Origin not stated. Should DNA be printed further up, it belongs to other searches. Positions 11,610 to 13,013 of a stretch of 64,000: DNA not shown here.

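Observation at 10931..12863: Polytopic-membrane + PA14 module present twice: as a two-gene pair here and as a single fused gene at 22088..24112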

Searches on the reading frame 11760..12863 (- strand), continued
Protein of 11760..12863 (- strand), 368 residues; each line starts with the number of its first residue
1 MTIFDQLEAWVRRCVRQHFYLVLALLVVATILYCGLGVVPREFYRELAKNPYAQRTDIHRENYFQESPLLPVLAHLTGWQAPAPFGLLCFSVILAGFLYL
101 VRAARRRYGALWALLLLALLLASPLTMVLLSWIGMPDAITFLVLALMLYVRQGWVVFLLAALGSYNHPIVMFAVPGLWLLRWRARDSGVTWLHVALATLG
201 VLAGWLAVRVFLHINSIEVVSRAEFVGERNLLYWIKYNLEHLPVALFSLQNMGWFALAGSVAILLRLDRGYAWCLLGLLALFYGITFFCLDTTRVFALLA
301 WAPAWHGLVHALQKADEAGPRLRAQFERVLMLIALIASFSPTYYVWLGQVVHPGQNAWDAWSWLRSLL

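Call 68: find_encoding_contigs(protein=P0022, flank=1000, max_places=3)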
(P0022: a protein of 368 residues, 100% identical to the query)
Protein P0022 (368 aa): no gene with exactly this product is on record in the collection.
